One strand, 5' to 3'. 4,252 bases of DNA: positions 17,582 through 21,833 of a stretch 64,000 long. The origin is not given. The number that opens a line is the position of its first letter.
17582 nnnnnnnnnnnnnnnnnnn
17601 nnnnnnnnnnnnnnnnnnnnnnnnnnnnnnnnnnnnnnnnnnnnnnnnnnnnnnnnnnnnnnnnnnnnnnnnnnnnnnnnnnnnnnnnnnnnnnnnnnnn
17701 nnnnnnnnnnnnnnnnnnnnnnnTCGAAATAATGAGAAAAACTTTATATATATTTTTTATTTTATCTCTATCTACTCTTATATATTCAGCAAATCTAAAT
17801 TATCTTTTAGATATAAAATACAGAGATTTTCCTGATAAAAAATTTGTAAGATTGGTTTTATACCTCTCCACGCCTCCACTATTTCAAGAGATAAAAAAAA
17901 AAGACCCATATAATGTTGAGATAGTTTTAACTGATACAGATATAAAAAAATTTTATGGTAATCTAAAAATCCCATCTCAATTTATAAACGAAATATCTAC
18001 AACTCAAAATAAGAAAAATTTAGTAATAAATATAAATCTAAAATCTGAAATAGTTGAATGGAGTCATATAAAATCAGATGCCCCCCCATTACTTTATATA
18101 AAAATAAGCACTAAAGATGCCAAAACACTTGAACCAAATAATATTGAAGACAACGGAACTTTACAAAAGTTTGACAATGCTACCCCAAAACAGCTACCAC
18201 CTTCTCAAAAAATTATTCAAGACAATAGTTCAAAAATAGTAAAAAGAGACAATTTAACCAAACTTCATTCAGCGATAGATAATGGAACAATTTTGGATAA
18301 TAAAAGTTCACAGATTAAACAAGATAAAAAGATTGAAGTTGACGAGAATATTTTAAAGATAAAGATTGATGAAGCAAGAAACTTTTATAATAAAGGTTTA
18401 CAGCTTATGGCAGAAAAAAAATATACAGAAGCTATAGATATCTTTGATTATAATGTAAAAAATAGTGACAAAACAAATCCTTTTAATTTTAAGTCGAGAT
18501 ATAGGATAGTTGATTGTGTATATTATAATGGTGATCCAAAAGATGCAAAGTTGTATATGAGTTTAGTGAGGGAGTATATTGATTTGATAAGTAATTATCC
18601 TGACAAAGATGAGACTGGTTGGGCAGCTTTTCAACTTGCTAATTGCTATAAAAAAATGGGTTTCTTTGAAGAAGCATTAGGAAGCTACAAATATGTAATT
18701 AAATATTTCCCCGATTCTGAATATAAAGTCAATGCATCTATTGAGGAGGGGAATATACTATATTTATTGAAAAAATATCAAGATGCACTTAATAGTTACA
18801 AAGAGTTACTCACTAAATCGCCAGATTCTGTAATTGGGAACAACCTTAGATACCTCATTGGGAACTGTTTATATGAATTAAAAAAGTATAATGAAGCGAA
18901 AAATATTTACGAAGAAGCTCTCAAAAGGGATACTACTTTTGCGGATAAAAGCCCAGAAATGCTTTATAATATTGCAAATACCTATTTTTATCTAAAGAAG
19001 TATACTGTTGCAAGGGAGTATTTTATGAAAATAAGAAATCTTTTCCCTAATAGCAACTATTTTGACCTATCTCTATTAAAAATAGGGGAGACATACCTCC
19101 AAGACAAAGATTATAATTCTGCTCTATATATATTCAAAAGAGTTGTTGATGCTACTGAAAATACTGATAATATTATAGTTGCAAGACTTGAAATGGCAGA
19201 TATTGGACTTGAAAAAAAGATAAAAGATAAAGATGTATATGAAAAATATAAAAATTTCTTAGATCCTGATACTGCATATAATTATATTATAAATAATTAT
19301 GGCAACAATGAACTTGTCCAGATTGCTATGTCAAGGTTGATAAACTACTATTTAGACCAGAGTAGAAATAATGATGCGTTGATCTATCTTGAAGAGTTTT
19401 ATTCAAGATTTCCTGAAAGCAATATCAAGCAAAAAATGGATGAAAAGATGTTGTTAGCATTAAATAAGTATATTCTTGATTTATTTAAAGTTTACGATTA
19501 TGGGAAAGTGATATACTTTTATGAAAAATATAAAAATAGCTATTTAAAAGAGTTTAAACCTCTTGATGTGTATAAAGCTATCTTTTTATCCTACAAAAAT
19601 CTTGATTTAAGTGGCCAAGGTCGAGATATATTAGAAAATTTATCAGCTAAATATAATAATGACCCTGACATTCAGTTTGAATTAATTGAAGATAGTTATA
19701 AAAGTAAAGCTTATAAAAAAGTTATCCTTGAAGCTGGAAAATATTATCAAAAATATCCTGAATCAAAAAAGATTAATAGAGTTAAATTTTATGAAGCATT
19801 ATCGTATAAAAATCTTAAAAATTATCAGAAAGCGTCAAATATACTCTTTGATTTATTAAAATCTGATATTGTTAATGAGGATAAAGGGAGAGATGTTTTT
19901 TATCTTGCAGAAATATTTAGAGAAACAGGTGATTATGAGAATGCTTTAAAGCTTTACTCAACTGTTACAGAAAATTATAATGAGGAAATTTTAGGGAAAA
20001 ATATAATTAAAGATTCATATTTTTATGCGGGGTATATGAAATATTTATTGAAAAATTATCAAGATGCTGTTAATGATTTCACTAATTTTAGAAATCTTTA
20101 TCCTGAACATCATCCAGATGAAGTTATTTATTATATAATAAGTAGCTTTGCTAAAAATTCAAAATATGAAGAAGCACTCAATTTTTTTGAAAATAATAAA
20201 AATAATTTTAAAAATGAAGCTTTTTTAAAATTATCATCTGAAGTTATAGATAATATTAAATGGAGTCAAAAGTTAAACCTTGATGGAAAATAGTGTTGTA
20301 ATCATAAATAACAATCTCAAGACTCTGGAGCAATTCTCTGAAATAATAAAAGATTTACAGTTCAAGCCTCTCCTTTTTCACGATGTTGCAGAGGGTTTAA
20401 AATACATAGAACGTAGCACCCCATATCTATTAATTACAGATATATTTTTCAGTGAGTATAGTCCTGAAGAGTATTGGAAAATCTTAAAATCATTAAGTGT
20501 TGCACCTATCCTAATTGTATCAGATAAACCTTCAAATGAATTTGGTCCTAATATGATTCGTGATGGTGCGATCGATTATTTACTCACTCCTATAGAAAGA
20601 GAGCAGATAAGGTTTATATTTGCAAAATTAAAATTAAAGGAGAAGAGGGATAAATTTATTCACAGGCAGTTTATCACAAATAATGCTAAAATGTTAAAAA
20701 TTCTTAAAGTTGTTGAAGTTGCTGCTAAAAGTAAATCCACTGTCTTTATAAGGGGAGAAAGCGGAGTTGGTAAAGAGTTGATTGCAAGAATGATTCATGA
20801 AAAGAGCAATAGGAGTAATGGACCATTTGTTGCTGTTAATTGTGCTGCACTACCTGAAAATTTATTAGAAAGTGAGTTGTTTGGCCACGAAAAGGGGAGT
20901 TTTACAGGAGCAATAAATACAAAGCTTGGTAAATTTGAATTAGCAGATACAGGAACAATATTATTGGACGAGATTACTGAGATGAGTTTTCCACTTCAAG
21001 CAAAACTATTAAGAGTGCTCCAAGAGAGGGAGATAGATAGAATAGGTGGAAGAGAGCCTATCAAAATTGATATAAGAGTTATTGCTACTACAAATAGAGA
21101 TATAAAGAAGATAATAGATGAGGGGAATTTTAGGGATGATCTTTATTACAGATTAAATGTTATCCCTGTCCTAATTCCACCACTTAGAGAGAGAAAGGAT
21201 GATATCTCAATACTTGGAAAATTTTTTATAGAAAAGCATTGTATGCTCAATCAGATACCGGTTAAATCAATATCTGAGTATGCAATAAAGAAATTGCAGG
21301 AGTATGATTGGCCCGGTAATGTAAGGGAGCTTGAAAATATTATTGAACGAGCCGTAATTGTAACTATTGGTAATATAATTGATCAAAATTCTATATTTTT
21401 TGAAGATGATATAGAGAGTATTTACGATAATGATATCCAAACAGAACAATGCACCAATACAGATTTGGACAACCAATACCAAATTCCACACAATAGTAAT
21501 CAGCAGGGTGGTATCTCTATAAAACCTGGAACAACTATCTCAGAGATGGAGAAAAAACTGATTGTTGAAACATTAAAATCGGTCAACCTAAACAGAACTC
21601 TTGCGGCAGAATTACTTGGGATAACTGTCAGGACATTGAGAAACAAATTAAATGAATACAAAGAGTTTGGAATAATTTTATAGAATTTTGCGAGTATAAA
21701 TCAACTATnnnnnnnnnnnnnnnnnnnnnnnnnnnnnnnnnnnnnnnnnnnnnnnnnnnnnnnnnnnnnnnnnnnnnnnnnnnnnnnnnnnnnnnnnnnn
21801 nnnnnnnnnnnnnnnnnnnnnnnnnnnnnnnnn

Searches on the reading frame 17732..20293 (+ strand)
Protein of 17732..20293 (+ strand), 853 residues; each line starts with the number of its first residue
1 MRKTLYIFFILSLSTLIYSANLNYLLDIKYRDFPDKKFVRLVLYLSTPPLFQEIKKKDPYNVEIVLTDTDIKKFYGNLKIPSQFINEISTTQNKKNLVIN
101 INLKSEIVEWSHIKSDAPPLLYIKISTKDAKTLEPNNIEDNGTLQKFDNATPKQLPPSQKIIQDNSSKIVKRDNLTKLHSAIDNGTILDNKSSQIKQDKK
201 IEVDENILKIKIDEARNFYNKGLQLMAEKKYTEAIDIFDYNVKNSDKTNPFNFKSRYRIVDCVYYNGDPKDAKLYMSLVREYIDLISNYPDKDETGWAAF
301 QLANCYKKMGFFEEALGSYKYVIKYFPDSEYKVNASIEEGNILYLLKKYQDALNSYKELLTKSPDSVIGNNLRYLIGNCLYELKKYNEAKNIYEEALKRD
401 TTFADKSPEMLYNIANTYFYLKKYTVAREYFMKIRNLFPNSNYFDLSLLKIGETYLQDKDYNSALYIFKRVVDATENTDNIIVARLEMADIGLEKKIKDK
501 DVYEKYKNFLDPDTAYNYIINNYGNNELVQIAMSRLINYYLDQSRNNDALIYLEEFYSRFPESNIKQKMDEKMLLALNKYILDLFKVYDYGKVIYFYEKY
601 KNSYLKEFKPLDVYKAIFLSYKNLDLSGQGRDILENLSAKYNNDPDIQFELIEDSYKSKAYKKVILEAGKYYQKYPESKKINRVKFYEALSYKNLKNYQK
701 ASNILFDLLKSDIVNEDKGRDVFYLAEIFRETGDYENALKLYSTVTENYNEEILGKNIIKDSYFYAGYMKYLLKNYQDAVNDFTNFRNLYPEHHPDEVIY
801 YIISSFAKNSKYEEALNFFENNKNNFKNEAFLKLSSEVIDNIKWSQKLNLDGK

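Call 5: search_protein_families(library=pfam, proteins=[window:17732-20293:+], max_evalue=0.01)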
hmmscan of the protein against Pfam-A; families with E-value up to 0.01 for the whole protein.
window:17732-20293:+ (853 aa): 19 families
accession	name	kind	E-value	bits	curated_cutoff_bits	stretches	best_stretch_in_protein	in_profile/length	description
PF07719.23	TPR_2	-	3.4e-30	102.1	27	4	374-400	5-31/34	Tetratricopeptide repeat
PF13424.12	TPR_12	-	8.3e-27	93.6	30.1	5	373-437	6-74/77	Tetratricopeptide repeat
PF13174.12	TPR_6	-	1.7e-25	88.3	26.3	1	411-441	3-33/33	Tetratricopeptide repeat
PF00515.34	TPR_1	-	6.6e-21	73.7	27.8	1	374-400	5-31/34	Tetratricopeptide repeat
PF13432.12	TPR_16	-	1.6e-17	64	32.7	2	302-366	3-64/65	Tetratricopeptide repeat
PF14559.12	TPR_19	-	1e-16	61.4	25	2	347-400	5-55/68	Tetratricopeptide repeat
PF13428.12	TPR_14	-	1.7e-14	53.3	23.5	0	372-400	3-31/44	Tetratricopeptide repeat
PF12895.13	ANAPC3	-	1.5e-13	51.3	27.2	1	338-395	28-81/82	Anaphase-promoting complex, cyclosome, subunit 3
PF09976.15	TPR_21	-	4.1e-13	49.9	25.5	1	280-400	60-176/193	Tetratricopeptide repeat-like domain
PF13525.12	YfiO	-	1.2e-10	42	25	1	215-336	5-130/203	Outer membrane lipoprotein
PF13181.12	TPR_8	-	1.3e-10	41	25.7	2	373-400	4-31/34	Tetratricopeptide repeat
PF13176.12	TPR_7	-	1.5e-10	40.8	27.9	0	725-742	5-22/36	Tetratricopeptide repeat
PF25058.1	ARM_TT21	-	7.2e-07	29.7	27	0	398-503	47-148/155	Tetratricopeptide repeat protein 21 ARM repeat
PF13414.12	TPR_11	-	4.4e-06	26.7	26.8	1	340-367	1-28/42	TPR repeat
PF13374.12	TPR_10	-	4.9e-06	26.8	27.5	0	377-398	9-30/42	Tetratricopeptide repeat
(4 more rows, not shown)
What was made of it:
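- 17732..20293 (+): TPR protein, 853 aa, with a hydrophobic N-terminus and a weak AMIN-domain match. It is a variable accessory of the block. Pfam TPR families; AMIN E 0.0017 (call 5).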

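Call 72: search_solved_structures(query=window:17732-20293:+, max_evalue=0.01, show_alignments=0)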
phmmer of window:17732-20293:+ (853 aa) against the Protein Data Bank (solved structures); distinct sequences matched with E-value up to 0.01: 53.
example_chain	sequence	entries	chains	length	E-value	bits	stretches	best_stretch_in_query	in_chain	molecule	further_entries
9qhb_A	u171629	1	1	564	3.2e-25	92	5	298-441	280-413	Engineered tetratricopeptide repeat protein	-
8bu0_A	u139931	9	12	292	7.5e-21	77.5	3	298-441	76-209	Consensus tetratricopeptide repeat protein | Crystal structure of an 8-repeat consensus TPR superhelix with Zinc. | Monomer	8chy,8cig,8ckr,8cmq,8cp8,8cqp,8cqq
9qhc_A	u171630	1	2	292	5.6e-15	58.1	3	298-441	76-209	Engineered tetratricopeptide repeat protein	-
6xt9_D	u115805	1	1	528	1.3e-09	40.4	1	346-481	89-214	Bardet-Biedl syndrome 4 protein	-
8ch0_A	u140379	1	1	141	7.9e-09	37.7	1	298-441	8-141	Consensus tetratricopeptide repeat protein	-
2fo7_A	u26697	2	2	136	8.3e-09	37.7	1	299-441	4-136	SYNTHETIC CONSENSUS TPR PROTEIN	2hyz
6vfi_B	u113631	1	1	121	7.6e-08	34.5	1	372-475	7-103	O43_dn18B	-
6vbu_4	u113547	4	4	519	7.9e-08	34.4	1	349-495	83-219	Bardet-Biedl syndrome 4 protein homolog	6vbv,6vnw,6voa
8bd7_A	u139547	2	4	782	8.8e-08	34.3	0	357-524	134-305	IFT88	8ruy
6v8e_A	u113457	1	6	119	1.4e-07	33.6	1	372-477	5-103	Designed protein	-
7yeh_B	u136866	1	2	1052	1.6e-07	33.5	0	301-409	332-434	UDP-N-acetylglucosamine--peptide N-acetylglucosaminyltransferase 110 kDa subunit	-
7yea_A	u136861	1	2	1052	1.6e-07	33.4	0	301-409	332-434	UDP-N-acetylglucosamine--peptide N-acetylglucosaminyltransferase 110 kDa subunit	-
7ntf_A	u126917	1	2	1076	1.7e-07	33.4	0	301-409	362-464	Isoform 1 of UDP-N-acetylglucosamine--peptide N-acetylglucosaminyltransferase 110 kDa subu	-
6vfh_A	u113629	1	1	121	2.2e-07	33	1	371-475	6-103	T33_dn10A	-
6vfj_B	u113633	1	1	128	2.7e-07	32.7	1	372-441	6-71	I53_dn5B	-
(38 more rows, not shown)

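Call 73: search_protein_families(library=ncbifam, proteins=[window:17732-20293:+], max_evalue=0.00001)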
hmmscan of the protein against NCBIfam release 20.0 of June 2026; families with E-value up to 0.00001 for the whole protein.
window:17732-20293:+ (853 aa): 6 families
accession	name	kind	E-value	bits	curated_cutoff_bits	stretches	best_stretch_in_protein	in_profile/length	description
TIGR02795.1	tol_pal_ybgF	equivalog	6.8e-37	126.7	90.1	3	343-442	12-110/119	tol-pal system protein YbgF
TIGR03302.1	OM_YfiO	subfamily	4.9e-29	101.5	81.4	2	400-578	25-163/239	outer membrane protein assembly factor BamD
NF052312.1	T9SS_PorW_SprE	equivalog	7.3e-12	44.7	250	1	225-433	151-353/716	type IX secretion system periplasmic lipoprotein PorW/SprE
TIGR02552.1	LcrH_SycD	equivalog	5e-11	42.5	104.8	0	343-433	28-111/136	SycD/LcrH family type III secretion system chaperone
NF033920.0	C39_PA2778_fam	equivalog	3.7e-07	29.8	150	0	300-399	160-253/255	PA2778 family cysteine peptidase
NF047371.1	FlcA_CTERM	equivalog_domain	7.5e-07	28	300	1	199-398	338-535/646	periplasmic flagellar collar protein FlcA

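Call 77: search_protein_families(library=padloc, proteins=[window:17732-20293:+], max_evalue=0.001)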
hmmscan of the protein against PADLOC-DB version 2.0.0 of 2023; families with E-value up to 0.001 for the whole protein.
window:17732-20293:+ (853 aa): 0 families

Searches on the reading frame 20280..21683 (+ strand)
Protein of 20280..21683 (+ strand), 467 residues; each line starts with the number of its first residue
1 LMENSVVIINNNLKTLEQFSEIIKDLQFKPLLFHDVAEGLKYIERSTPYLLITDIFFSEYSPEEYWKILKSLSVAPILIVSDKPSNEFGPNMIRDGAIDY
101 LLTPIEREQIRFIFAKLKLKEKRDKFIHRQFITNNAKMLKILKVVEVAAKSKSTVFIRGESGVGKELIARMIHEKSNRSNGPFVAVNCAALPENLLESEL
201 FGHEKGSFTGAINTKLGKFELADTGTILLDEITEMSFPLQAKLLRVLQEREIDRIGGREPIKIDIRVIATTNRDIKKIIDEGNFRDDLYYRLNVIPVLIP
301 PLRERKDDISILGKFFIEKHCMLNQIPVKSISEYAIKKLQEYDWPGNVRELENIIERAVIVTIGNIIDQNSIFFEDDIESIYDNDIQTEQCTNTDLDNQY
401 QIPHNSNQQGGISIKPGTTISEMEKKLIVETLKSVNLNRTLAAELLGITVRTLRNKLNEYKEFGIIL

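Call 5: search_protein_families(library=pfam, proteins=[window:20280-21683:+], max_evalue=0.01)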
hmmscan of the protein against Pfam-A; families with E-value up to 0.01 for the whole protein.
window:20280-21683:+ (467 aa): 10 families
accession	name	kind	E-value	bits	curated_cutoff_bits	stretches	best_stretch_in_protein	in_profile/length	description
PF00158.32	Sigma54_activat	-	2.4e-70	236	20.2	1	132-297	2-167/168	Sigma-54 interaction domain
PF25601.1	AAA_lid_14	-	2.8e-21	75.6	27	1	303-372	1-70/87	AAA+ ATPase lid domain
PF14532.12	Sigma54_activ_2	-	3.9e-20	72.9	25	1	134-302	3-138/138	Sigma-54 interaction domain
PF02954.25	HTH_8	-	2e-11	43.9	22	1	420-460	2-42/42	Bacterial regulatory protein, Fis family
PF07728.20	AAA_5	-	3.1e-07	30.9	22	1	155-273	2-123/139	AAA domain (dynein-related subfamily)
PF00072.30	Response_reg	-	1.2e-05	25.9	30.2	1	6-111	1-107/111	Response regulator receiver domain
PF07724.20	AAA_2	-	4.1e-05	24.1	27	1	152-284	3-136/166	AAA domain (Cdc48 subfamily)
PF00004.35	AAA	-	0.00029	21.7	21.2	1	157-279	3-115/131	ATPase family associated with various cellular activities (AAA)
PF01078.27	Mg_chelatase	-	0.0018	18.1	20.3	0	143-173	13-43/207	Magnesium chelatase, subunit ChlI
PF07726.17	AAA_3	-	0.0023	18.2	27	1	155-272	2-111/131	ATPase family associated with various cellular activities (AAA)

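Call 73: search_protein_families(library=ncbifam, proteins=[window:20280-21683:+], max_evalue=0.00001)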
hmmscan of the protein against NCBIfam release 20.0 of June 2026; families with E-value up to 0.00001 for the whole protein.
window:20280-21683:+ (467 aa): 25 families
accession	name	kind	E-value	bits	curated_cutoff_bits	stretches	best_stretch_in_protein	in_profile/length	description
NF050807.1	TransRegFlbDCaul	equivalog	3.3e-126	421.8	750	1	89-465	85-443/454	sigma-54-dependent transcriptional regulator FlbD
NF008469.0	PRK11361.1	equivalog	9.2e-112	374.1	714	1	33-460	34-454/461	acetoacetate metabolism transcriptional regulator AtoC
TIGR01817.1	nifA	equivalog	1e-111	374.3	528.85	1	120-460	186-527/534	nif-specific transcriptional activator NifA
TIGR02915.1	PEP_resp_reg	equivalog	1.3e-103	347.2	502.6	1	8-383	3-393/445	PEP-CTERM-box response regulator transcription factor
NF041552.1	TF_PrdR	equivalog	2e-102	343.4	795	1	108-461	249-577/577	sigma-54 dependent transcriptional regulator PrdR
NF003451.0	PRK05022.1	equivalog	7.9e-101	338.3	476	1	122-453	183-501/512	nitric oxide reductase transcriptional regulator NorR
TIGR01818.1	ntrC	equivalog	4.7e-100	335.6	558.6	1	23-459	18-462/463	nitrogen regulation protein NR(I)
NF049963.1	RespRegFlgRCampy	domain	7.5e-95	318.3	750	1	33-378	31-383/429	fla regulon two-component system response regulator FlgR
NF038308.1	RNA_repair_RtcR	equivalog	7.6e-92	308.8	650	1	120-461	171-517/530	RNA repair transcriptional activator RtcR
NF041946.1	LuxO_transreg_Vib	equivalog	3.6e-90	303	800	1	37-462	30-462/463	quorum-sensing sigma-54 dependent transcriptional regulator LuxO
NF011958.0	PRK15429.1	equivalog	3e-89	300.4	830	1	130-368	380-618/692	formate hydrogenlyase transcriptional activator FlhA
NF041906.1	V4R_TF_MobR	exception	1e-87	294.9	999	1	132-458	235-542/544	phenol degradation transcriptional regulator MobR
NF007689.0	PRK10365.1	equivalog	3.1e-87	293.2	760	1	33-371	35-381/441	sigma-54-dependent response regulator transcription factor ZraR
TIGR02329.1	propionate_PrpR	equivalog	2.9e-86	290.2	499.2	1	125-458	208-525/526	propionate catabolism operon regulatory protein PrpR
NF051870.1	NAssimRespRegNtrX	equivalog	4.8e-84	282.8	600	1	5-367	3-373/452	nitrogen assimilation response regulator NtrX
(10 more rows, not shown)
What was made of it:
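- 20280..21683 (+): Sigma-54 enhancer-binding protein 2 with an atypical receiver (DD replaced by NN, Lys replaced by Thr). It is a variable accessory. Best NCBIfam match is FlbD at 422 bits, below the 750 cut-off (call 73).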
